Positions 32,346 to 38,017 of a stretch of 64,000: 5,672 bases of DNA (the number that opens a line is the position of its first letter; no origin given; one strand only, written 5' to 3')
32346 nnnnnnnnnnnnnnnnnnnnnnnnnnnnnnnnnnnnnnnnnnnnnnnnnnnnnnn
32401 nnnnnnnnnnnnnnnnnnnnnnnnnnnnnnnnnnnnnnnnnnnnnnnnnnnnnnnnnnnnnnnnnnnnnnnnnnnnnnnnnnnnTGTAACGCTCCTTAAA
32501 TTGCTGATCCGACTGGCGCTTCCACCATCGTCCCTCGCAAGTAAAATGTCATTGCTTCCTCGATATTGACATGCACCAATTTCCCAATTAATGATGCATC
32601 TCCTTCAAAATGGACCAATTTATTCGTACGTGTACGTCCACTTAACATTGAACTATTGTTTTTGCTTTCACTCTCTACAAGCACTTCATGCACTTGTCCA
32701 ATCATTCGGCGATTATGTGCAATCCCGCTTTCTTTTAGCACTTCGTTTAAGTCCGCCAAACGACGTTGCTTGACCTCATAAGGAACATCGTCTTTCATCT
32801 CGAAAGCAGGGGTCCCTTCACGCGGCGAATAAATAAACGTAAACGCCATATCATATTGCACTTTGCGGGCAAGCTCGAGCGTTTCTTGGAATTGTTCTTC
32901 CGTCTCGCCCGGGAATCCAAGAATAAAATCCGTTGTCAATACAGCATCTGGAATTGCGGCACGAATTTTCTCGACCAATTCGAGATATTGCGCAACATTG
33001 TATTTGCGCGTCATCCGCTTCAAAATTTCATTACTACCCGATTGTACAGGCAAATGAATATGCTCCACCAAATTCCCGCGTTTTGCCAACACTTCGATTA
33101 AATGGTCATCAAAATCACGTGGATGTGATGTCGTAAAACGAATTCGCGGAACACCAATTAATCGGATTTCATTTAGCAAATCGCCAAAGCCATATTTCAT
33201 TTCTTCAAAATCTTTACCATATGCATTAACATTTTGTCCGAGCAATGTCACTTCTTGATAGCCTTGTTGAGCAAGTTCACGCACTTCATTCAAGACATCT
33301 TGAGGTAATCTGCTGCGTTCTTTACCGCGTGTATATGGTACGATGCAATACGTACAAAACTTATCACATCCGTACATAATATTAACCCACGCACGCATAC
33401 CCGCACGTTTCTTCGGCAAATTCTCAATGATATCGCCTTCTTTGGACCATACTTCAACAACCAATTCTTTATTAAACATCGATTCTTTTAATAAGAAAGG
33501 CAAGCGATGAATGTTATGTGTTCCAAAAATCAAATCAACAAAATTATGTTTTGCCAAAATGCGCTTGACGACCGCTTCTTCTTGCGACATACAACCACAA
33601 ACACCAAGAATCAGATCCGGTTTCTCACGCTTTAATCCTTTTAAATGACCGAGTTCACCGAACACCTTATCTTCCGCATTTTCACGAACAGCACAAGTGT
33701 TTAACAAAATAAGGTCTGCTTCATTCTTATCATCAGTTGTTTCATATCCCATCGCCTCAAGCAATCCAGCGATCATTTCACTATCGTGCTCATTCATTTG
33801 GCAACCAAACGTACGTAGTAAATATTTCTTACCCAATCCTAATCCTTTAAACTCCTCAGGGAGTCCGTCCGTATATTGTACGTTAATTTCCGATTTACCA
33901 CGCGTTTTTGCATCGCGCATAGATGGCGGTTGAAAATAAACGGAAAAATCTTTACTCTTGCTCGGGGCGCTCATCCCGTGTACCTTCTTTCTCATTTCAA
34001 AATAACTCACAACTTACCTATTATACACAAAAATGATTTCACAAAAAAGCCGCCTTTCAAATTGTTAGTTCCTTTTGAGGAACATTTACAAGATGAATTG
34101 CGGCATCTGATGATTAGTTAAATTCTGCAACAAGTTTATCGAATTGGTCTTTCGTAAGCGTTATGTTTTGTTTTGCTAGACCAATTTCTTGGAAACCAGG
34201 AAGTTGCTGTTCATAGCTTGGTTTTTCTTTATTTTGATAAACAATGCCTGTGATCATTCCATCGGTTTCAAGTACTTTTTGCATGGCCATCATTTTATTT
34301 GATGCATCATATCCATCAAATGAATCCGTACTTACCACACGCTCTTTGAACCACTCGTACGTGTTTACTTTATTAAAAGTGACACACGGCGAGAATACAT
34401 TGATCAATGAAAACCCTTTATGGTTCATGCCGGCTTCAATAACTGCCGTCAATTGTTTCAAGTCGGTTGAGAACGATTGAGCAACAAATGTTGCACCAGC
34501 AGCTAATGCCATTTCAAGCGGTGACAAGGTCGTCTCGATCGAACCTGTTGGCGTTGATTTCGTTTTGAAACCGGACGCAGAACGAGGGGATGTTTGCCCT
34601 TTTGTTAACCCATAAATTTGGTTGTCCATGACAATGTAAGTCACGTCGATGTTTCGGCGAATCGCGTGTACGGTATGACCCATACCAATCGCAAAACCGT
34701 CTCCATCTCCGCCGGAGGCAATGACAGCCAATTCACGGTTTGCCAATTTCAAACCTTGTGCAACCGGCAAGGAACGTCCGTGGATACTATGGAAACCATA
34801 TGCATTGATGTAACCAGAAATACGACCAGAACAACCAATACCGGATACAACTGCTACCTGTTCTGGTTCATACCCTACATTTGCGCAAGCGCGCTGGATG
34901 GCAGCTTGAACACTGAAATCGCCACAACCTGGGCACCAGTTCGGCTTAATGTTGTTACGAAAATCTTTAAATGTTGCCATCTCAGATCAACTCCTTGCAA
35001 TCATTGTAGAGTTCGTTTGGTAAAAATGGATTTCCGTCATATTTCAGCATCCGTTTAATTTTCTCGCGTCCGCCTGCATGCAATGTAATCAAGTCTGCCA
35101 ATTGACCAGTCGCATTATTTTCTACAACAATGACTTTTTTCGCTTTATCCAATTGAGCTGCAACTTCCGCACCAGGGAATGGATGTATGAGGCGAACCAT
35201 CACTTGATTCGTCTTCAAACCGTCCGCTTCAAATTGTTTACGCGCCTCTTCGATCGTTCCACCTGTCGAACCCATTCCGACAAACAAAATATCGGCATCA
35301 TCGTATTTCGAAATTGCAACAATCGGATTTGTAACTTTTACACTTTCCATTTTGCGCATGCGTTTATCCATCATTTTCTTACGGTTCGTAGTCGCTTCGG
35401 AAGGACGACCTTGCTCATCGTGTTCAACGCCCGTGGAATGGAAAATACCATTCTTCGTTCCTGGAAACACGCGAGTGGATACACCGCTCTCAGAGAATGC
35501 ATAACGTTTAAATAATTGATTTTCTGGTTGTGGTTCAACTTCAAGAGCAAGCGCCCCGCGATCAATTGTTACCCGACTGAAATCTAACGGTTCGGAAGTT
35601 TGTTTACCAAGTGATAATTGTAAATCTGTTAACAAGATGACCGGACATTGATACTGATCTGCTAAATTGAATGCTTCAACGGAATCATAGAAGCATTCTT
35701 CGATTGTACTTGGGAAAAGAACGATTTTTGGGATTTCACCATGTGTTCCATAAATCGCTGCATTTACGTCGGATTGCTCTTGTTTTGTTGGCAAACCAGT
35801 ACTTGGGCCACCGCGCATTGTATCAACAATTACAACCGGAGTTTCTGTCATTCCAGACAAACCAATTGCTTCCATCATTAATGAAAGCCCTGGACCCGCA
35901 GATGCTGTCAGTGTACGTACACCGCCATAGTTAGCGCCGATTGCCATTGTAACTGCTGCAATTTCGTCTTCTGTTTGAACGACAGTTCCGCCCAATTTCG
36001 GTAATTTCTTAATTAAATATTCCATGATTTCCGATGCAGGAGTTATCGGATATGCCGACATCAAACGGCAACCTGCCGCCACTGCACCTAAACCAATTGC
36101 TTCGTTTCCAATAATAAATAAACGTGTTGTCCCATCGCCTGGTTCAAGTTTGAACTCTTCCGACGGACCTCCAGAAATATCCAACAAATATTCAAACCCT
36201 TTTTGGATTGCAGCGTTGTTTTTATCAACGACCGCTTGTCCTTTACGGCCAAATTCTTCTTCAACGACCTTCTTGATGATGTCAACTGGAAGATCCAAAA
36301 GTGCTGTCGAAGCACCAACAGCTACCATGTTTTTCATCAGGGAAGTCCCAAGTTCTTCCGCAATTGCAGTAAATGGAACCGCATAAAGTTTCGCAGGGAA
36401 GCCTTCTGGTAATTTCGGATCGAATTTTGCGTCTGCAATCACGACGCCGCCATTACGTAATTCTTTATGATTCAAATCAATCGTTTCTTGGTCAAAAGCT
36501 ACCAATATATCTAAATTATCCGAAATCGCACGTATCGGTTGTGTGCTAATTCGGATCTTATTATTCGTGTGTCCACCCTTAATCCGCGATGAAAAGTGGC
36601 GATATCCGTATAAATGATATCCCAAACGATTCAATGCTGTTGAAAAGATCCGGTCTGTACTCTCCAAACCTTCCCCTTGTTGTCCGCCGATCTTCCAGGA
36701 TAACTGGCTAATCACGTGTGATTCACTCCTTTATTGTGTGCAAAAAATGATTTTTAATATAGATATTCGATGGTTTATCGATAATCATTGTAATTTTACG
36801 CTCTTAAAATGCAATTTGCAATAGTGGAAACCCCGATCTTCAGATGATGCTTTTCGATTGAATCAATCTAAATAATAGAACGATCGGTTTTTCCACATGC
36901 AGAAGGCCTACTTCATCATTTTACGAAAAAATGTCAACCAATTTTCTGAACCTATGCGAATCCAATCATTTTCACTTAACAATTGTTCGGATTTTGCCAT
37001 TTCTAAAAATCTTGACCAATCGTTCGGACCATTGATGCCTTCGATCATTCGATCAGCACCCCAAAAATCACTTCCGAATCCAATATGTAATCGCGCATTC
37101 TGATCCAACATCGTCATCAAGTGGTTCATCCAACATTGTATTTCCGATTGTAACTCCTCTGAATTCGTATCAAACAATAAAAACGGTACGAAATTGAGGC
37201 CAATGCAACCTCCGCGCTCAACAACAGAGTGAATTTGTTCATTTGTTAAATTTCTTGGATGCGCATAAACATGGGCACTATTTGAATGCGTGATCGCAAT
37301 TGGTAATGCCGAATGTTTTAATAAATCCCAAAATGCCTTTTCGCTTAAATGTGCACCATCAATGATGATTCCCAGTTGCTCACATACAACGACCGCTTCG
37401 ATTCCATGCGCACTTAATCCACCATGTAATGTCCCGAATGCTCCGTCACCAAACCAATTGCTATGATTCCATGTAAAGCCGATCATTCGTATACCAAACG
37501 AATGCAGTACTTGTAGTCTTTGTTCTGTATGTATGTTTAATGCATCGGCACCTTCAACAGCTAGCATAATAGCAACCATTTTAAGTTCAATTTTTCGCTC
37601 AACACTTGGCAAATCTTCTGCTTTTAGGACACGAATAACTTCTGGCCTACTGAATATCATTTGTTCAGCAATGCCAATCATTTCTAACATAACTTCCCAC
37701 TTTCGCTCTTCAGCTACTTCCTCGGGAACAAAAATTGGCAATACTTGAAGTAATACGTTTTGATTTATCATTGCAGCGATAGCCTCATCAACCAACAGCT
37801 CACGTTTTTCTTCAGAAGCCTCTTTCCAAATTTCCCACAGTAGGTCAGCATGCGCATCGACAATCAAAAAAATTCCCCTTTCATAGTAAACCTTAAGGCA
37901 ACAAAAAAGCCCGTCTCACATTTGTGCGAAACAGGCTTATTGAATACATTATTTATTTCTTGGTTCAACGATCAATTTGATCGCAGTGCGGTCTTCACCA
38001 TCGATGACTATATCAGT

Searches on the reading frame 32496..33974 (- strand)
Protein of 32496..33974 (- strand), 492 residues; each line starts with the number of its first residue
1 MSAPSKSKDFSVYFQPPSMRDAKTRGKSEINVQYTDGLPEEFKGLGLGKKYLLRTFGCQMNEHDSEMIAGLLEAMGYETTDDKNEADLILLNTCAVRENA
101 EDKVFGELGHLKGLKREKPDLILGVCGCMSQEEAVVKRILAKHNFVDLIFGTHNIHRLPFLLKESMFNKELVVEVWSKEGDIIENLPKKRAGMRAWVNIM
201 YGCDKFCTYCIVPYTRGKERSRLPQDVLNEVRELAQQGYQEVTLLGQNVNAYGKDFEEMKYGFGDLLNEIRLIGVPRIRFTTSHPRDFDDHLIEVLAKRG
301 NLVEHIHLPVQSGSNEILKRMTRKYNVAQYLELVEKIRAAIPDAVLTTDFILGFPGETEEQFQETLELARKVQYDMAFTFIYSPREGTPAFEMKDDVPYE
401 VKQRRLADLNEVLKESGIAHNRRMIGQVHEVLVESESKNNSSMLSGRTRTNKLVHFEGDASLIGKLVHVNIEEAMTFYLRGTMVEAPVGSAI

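Call 39: find_related_loci(query=window:32496-33974:-, collection=genome_contigs, flank=10000)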
Query window:32496-33974:- (492 aa) in genome_contigs; peptide patterns used: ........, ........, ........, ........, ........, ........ (x = any residue, [..] = any of these).
600 stretches matched a pattern (row limit reached: there are more); 596 encode a relative of the query (tblastn E <= 1e-3); the best 80 are kept; 80 distinct loci.
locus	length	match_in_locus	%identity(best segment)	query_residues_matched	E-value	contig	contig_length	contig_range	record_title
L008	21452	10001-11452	72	3-486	0e+0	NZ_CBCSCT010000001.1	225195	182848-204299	Marinicrinis lubricantis strain CIP111345T isolate CIP111345T NODE_0001, whole genome shotgun sequence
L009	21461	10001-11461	71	5-491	0e+0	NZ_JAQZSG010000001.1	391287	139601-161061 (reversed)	Paenibacillus thermotolerans strain YIM B05602 Scaffold1, whole genome shotgun sequence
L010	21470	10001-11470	71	1-490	0e+0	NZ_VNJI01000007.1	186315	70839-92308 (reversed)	Paenibacillus cremeus strain JC52 contig7, whole genome shotgun sequence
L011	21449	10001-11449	72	8-490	0e+0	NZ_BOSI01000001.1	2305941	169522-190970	Paenibacillus sp. J31TS4 sequence01, whole genome shotgun sequence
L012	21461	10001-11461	70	5-491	0e+0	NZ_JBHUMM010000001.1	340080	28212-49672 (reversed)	Marinicrinis sediminis strain KCTC 33676 velvet_auto_127_1, whole genome shotgun sequence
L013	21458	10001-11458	72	4-489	0e+0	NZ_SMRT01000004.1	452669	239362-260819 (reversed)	Paenibacillus piri strain MS74 contig4, whole genome shotgun sequence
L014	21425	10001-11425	72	17-491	0e+0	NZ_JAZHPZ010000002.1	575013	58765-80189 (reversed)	Paenibacillus haidiansis strain M1 Scaffold2, whole genome shotgun sequence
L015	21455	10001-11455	69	8-492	0e+0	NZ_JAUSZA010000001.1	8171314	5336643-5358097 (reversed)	Paenibacillus sp. V4I3 strain W1.09-140 V4I3 Ga0505338_01, whole genome shotgun sequence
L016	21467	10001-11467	69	4-492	0e+0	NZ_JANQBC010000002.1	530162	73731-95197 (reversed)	Paenibacillus radicibacter strain N1-5-1-14 Scaffold2_1, whole genome shotgun sequence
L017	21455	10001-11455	71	8-492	0e+0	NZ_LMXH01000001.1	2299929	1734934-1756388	Paenibacillus sp. FJAT-26967 scaffold1, whole genome shotgun sequence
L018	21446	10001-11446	70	7-488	0e+0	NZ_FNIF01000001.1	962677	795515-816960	Paenibacillus sp. yr247, whole genome shotgun sequence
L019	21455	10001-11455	70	8-492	0e+0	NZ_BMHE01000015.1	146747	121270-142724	Paenibacillus marchantiophytorum strain CGMCC 1.15043 sequence015, whole genome shotgun sequence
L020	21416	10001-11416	71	17-488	0e+0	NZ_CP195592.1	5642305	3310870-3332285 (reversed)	Paenibacillus sp. DYY-L-2 chromosome, complete genome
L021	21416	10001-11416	70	17-488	0e+0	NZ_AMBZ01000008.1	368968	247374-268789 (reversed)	Paenibacillus alvei DSM 29 PAV_8c, whole genome shotgun sequence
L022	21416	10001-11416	70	17-488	0e+0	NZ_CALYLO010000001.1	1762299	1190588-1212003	Paenibacillus melissococcoides isolate ena-SAMPLE-TAB-26-04-2022-14:26:32:270-5432 ctg_s1_000000F, whole genome shotgun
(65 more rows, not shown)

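Call 43: search_protein_families(library=pfam, proteins=[L015:12051-12839:+, L015:12836-13318:+, L015:13399-13914:-, L015:13887-15134:-, L015:15608-16648:+, L015:16683-18986:+, L015:19702-20670:+, L015:20720-21370:+], max_evalue=0.001)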
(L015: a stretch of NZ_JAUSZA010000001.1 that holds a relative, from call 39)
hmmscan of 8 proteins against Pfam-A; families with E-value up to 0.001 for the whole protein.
L015:12051-12839:+ (262 aa): 3 families
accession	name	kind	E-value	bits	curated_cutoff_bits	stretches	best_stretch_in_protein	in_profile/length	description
PF00005.33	ABC_tran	-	9.3e-31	107.7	25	1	36-190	1-136/137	ABC transporter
PF13304.12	AAA_21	-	4.3e-07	30.7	27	0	48-68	1-21/304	AAA domain, putative AbiEii toxin, Type IV TA system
PF13401.12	AAA_22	-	0.00076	20.2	27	0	46-88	5-45/130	AAA domain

L015:12836-13318:+ (160 aa): 1 family
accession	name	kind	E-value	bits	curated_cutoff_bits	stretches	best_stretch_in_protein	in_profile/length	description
PF01451.26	LMWPc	-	8.2e-42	143.2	23.2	1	4-151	1-144/144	Low molecular weight phosphotyrosine protein phosphatase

L015:13399-13914:- (171 aa): 0 families

L015:13887-15134:- (415 aa): 4 families
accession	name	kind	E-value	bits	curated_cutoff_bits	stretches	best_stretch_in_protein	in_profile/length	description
PF02518.31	HATPase_c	-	5.4e-22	78.8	26.4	1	311-412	2-107/111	Histidine kinase-, DNA gyrase B-, and HSP90-like ATPase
PF00512.31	HisKA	-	6.9e-15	55.3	26.9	1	202-265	2-64/66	His Kinase A (phospho-acceptor) domain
PF13589.12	HATPase_c_3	-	0.00054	20.4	25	0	317-375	5-61/137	Histidine kinase-, DNA gyrase B-, and HSP90-like ATPase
PF14501.12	HATPase_c_5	-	0.00065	20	22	0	316-401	7-91/102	GHKL domain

L015:15608-16648:+ (346 aa): 9 families
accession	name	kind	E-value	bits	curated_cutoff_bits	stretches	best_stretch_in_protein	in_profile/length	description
PF01558.24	POR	-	1.3e-26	94.3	27.4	1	31-202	1-172/173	Pyruvate ferredoxin/flavodoxin oxidoreductase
PF00037.32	Fer4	-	1.3e-09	37.9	21.1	1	301-322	3-24/24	4Fe-4S binding domain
PF12838.12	Fer4_7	-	2e-09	38.2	27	1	266-320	1-52/52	4Fe-4S dicluster domain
PF13237.11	Fer4_10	-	5.2e-09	36.3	25.5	2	262-317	4-53/53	4Fe-4S dicluster domain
PF12797.12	Fer4_2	-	5.9e-08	32.6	24.5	1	259-278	2-21/22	4Fe-4S binding domain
PF12837.12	Fer4_6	-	5.8e-07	29.6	25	1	301-321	4-24/24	4Fe-4S binding domain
PF13484.11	Fer4_16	-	1.9e-06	29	30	1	306-326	2-23/66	4Fe-4S double cluster binding domain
PF14697.11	Fer4_21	-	1.2e-05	25.8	35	1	263-321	4-57/59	4Fe-4S dicluster domain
PF13187.11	Fer4_9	-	4.6e-05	23.8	27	1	266-320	1-51/52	4Fe-4S dicluster domain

L015:16683-18986:+ (767 aa): 3 families
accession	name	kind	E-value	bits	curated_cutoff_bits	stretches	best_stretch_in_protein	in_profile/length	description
PF01855.24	POR_N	-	2.2e-52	178.5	27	1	30-254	2-228/231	Pyruvate flavodoxin/ferredoxin oxidoreductase, thiamine diP-bdg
PF17147.9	PFOR_II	-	1.2e-25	90.3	27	1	278-382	1-101/102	Pyruvate:ferredoxin oxidoreductase core domain II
PF02775.26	TPP_enzyme_C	-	8.9e-09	35.7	21.9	1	549-656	45-141/151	Thiamine pyrophosphate enzyme, C-terminal TPP binding domain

L015:19702-20670:+ (322 aa): 5 families
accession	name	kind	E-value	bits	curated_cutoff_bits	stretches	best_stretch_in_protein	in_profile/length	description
PF08239.17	SH3_3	-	1.9e-20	73.2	27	2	42-96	1-53/54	Bacterial SH3 domain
PF00877.26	NLPC_P60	-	1.9e-16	60.3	23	1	191-315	1-101/105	NlpC/P60 family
PF06347.19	SH3_4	-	4.3e-11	42.8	24.1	1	44-90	5-50/56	Bacterial SH3 domain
PF00018.34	SH3_1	-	3.2e-07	30.3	22.9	0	126-155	16-46/48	SH3 domain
PF05708.18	Peptidase_C92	-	0.0002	21.9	27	0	176-226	78-127/166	Permuted papain-like amidase enzyme, YaeF/YiiX, C92 family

L015:20720-21370:+ (216 aa): 1 family
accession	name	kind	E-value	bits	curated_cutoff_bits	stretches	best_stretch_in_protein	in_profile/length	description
PF04308.18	RNaseH_like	-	9e-44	149.3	25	1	44-199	2-145/145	Ribonuclease H-like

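Call 44: search_protein_families(library=pfam, proteins=[L008:12135-12632:+, L008:12663-13301:+, L008:13376-14839:-, L008:14876-16318:-, L008:16814-17467:+, L008:17578-18375:-, L008:18487-19521:+, L008:19807-20325:+], max_evalue=0.001)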
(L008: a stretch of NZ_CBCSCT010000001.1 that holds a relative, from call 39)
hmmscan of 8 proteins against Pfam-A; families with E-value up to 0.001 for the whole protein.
L008:12135-12632:+ (165 aa): 1 family
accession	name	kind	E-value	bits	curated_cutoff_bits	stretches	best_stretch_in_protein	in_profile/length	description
PF01928.26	CYTH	-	1.3e-08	35.3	23.2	1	3-135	2-152/179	CYTH domain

L008:12663-13301:+ (212 aa): 0 families

L008:13376-14839:- (487 aa): 1 family
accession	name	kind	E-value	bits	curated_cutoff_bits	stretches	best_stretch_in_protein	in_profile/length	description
PF07833.16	Cu_amine_oxidN1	-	2.8e-18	66.3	24.2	1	378-482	3-108/108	Copper amine oxidase N-terminal domain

L008:14876-16318:- (480 aa): 1 family
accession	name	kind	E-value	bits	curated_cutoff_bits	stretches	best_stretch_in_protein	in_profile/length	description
PF03062.24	MBOAT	-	3.5e-36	125.6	27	1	139-380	69-331/337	MBOAT, membrane-bound O-acyltransferase family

L008:16814-17467:+ (217 aa): 3 families
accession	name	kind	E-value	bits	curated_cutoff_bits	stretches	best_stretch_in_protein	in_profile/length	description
PF06725.17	3D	-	2e-13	50.8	23.8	1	146-215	2-71/72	3D domain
PF01476.26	LysM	-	7.9e-06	26.2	20.9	1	38-69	5-35/43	LysM domain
PF23473.1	LysM3_LYK4_5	-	0.00043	20.8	29.3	0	38-61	9-32/48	LYK4/5 LysM3 domain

L008:17578-18375:- (265 aa): 2 families
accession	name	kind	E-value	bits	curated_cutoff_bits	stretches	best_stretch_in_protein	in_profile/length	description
PF01522.26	Polysacc_deac_1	-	2e-36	125.1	23.1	1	68-187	2-120/124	Polysaccharide deacetylase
PF03065.20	Glyco_hydro_57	-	0.00037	20.4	21.2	1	122-171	99-149/291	Glycosyl hydrolase family 57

L008:18487-19521:+ (344 aa): 2 families
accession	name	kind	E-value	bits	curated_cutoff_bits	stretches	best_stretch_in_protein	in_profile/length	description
PF01625.27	PMSR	-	2.7e-65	219.7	23.7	1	31-180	2-151/153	Peptide methionine sulfoxide reductase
PF01641.26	SelR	-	2.3e-48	163.4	24.9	1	210-325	1-116/116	SelR domain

L008:19807-20325:+ (172 aa): 4 families
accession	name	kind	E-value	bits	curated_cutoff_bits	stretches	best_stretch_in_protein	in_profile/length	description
PF00583.31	Acetyltransf_1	-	3.3e-16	60.1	20.7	1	39-126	24-114/116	Acetyltransferase (GNAT) family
PF13508.13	Acetyltransf_7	-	2.1e-08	34.8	27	1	45-125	3-79/84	Acetyltransferase (GNAT) domain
PF13673.13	Acetyltransf_10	-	0.00052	20.4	23.6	1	46-110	32-90/128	Acetyltransferase (GNAT) domain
PF13302.13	Acetyltransf_3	-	0.00089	20.4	25.4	0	47-125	56-134/138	Acetyltransferase (GNAT) domain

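Call 47: search_protein_families(library=ncbifam, proteins=[L015:12051-12839:+, L015:12836-13318:+, L015:13399-13914:-], max_evalue=0.001)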
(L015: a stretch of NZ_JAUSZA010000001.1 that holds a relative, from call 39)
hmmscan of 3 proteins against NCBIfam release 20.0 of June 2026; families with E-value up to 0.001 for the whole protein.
L015:12051-12839:+ (262 aa): 188 families (the best 25 are shown)
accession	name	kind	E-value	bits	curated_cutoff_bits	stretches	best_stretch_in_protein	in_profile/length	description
TIGR02315.1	ABC_phnC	equivalog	1.8e-65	220.7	266.1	1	19-256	1-239/243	phosphonate ABC transporter ATP-binding protein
NF007027.0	PRK09493.1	equivalog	8.4e-43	146.4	379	1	19-250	1-223/240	glutamine ABC transporter ATP-binding protein GlnQ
TIGR02673.1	FtsE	equivalog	4.4e-39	134.4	264.85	1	19-240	1-214/214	cell division ATP-binding protein FtsE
TIGR03265.1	PhnT2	equivalog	4.7e-39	134.6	457.7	1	19-241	4-213/353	putative 2-aminoethylphosphonate ABC transporter ATP-binding protein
TIGR03608.1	L_ocin_972_ABC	subfamily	3.9e-38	131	254.85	1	24-230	3-201/206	putative bacteriocin export ABC transporter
TIGR02211.1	LolD_lipo_ex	equivalog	6.2e-38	130.5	307.75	1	19-241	1-219/221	lipoprotein-releasing ABC transporter ATP-binding protein LolD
NF010068.0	PRK13548.1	equivalog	9.4e-36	123.2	261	1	19-247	5-227/261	heme ABC transporter ATP-binding protein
NF008428.0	PRK11264.1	equivalog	1.5e-35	122.7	406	1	19-251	3-232/250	L-cystine ABC transporter ATP-binding protein TcyN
TIGR04521.1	ECF_ATPase_2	equivalog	1.6e-35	122.5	330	1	22-256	3-238/279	energy-coupling factor transporter ATPase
TIGR03005.1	ectoine_ehuA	equivalog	2.1e-35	122.2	345.4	1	23-242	4-226/252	ectoine/hydroxyectoine ABC transporter ATP-binding protein EhuA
TIGR02982.1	heterocyst_DevA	subfamily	1.3e-34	119.7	295.8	1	22-241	4-219/220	ABC exporter ATP-binding subunit, DevA family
NF007438.0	PRK09984.1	equivalog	1.5e-34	119.4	365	1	19-246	4-236/262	phosphonate ABC transporter ATP-binding protein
NF043075.1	MMSYN1_0197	equivalog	5.5e-34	117.6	550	1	19-241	2-211/341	spermidine/putrescine ABC transporter ATP-binding protein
NF007826.0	PRK10535.1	equivalog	3.5e-33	114.8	966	1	20-250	5-230/648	macrolide ABC transporter ATP-binding protein/permease MacB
TIGR01188.1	drrA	subfamily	6.4e-33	114.3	312.45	1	27-243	1-204/302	daunorubicin resistance ABC transporter, ATP-binding protein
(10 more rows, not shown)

L015:12836-13318:+ (160 aa): 2 families
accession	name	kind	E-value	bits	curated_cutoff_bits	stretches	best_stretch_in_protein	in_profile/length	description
NF007520.0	PRK10126.1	equivalog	1.4e-14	54.8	243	1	3-149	4-137/147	low molecular weight protein-tyrosine-phosphatase Wzb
NF008486.0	PRK11391.1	equivalog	1.7e-14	54.6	247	1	3-146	8-138/148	phosphotyrosine-protein phosphatase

L015:13399-13914:- (171 aa): 0 families

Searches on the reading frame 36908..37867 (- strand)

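Call 25: search_protein_families(library=pfam, proteins=[window:36908-37867:-], max_evalue=0.00001)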
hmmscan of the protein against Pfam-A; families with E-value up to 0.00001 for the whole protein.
window:36908-37867:- (319 aa): 1 family
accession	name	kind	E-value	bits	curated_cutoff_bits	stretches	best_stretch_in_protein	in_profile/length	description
PF01244.27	Peptidase_M19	-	1.9e-62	211.7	26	1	2-315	8-318/319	Membrane dipeptidase (Peptidase family M19)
